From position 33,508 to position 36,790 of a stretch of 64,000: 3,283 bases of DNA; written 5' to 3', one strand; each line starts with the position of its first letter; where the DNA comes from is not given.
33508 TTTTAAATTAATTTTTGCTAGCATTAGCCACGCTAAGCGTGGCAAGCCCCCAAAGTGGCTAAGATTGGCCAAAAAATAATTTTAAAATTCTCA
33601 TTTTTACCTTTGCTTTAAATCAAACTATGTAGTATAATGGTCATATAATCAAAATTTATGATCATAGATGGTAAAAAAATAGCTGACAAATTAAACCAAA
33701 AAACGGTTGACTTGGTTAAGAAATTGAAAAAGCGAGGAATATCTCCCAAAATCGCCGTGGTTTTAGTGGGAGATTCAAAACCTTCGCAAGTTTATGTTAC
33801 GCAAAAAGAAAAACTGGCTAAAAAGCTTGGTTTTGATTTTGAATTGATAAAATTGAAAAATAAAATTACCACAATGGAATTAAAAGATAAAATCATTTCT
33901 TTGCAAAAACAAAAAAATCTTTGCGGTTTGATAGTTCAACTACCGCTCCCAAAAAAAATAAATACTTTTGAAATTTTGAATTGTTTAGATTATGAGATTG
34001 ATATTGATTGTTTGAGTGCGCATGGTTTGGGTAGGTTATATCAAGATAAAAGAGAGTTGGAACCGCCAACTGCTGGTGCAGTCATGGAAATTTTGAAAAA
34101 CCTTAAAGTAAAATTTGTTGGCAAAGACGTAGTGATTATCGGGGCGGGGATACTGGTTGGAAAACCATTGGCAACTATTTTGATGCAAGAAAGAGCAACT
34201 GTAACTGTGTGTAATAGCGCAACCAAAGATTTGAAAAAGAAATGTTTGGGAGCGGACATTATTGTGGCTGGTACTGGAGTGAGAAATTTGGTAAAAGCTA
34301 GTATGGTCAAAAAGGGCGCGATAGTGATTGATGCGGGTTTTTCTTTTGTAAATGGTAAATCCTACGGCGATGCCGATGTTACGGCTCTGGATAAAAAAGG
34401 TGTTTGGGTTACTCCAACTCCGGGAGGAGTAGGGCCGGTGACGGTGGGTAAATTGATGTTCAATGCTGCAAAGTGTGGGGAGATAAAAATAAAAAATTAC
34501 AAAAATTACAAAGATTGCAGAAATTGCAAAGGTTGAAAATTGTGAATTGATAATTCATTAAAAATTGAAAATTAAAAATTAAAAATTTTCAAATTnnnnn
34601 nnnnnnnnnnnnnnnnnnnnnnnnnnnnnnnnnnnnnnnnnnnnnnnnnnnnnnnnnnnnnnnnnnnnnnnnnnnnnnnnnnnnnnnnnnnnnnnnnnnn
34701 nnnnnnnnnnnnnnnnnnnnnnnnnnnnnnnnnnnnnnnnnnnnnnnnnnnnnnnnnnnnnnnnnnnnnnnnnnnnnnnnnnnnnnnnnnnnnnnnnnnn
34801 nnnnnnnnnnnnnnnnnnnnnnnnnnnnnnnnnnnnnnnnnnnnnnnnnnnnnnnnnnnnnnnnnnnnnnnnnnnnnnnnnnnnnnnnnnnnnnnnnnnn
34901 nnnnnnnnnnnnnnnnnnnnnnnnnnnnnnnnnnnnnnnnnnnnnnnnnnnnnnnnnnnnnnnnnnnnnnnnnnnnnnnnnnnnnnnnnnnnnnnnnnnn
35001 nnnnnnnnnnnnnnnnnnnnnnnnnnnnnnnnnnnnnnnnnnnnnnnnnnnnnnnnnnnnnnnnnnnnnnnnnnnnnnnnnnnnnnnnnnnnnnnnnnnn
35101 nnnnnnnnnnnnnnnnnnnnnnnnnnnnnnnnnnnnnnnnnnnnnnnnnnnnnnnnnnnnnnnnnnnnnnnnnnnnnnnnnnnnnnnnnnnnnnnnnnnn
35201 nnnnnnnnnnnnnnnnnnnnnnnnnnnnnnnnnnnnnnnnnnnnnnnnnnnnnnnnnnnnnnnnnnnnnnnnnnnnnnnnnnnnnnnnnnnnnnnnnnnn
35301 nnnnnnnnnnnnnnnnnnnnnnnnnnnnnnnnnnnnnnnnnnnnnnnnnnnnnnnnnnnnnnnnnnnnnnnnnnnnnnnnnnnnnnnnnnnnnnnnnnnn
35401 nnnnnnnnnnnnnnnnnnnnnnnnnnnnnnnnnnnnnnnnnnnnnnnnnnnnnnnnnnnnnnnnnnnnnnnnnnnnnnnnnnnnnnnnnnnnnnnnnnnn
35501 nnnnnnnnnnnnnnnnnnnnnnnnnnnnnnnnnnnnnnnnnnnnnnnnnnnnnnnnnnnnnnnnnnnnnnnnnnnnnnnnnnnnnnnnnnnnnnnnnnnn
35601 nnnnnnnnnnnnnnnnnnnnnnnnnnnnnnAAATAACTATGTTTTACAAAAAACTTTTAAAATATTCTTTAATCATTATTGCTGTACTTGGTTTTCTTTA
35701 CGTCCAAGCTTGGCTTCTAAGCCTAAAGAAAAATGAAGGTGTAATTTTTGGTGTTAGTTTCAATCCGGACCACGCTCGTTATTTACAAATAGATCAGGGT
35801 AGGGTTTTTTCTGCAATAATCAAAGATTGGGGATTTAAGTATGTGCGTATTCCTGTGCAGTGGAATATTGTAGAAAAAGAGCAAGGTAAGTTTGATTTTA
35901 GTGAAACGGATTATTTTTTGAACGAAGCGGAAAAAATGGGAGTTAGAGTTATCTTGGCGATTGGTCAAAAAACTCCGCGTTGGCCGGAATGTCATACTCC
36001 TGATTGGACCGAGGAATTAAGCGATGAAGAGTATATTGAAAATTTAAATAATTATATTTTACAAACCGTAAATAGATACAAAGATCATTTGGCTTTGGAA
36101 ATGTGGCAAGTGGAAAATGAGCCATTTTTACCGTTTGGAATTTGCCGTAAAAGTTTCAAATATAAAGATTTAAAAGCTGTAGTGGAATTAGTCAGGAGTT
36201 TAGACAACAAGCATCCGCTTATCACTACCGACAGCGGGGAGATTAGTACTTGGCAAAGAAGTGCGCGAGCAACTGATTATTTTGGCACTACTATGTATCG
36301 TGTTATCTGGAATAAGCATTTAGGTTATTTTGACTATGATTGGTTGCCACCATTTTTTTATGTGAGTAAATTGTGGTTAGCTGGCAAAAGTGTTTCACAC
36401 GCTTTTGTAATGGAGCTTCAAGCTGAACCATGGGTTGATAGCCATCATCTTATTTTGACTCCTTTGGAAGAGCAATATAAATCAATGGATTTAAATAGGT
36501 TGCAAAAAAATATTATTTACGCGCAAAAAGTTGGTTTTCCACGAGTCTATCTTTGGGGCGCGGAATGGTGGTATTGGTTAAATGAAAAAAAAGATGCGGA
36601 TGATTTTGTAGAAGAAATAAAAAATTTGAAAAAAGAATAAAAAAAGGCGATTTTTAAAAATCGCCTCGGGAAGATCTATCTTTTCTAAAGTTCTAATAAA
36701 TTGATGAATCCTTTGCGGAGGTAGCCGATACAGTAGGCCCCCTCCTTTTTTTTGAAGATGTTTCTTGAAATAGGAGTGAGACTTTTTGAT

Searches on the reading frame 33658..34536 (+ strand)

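Call 46: search_protein_families(library=pfam, proteins=[window:33658-34536:+], max_evalue=0.00001)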
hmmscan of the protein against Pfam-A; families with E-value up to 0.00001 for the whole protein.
window:33658-34536:+ (292 aa): 2 families
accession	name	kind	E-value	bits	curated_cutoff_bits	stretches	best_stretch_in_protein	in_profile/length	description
PF02882.25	THF_DHG_CYH_C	-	2.1e-48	164.1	27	1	124-273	5-155/160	Tetrahydrofolate dehydrogenase/cyclohydrolase, NAD(P)-binding domain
PF00763.28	THF_DHG_CYH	-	2.7e-29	102.2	32.8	1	3-117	1-115/115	Tetrahydrofolate dehydrogenase/cyclohydrolase, catalytic domain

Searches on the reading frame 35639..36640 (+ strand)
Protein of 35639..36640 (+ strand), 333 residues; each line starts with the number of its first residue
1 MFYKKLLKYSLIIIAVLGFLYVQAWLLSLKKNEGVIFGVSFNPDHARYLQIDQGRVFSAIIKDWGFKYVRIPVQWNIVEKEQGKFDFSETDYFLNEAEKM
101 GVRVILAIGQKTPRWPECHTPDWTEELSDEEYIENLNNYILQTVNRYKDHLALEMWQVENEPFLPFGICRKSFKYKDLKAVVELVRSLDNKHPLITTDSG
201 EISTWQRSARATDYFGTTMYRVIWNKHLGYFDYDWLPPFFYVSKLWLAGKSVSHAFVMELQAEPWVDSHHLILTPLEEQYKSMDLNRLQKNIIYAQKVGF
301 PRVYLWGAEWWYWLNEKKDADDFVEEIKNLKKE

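Call 46: search_protein_families(library=pfam, proteins=[window:35639-36640:+], max_evalue=0.00001)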
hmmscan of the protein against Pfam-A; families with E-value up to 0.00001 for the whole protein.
window:35639-36640:+ (333 aa): 4 families
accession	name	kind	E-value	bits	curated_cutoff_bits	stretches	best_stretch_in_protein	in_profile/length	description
PF02449.21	Glyco_hydro_42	-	7.2e-09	35.9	21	1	59-162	17-138/376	Beta-galactosidase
PF00150.24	Cellulase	-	3.6e-08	33.7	23.5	1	57-198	26-167/272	Cellulase (glycosyl hydrolase family 5)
PF00331.26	Glyco_hydro_10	-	3.6e-08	33.5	22.1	1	73-175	45-143/311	Glycosyl hydrolase family 10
PF01301.25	Glyco_hydro_35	-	4.5e-08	33.5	27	1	61-208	33-191/319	Glycosyl hydrolases family 35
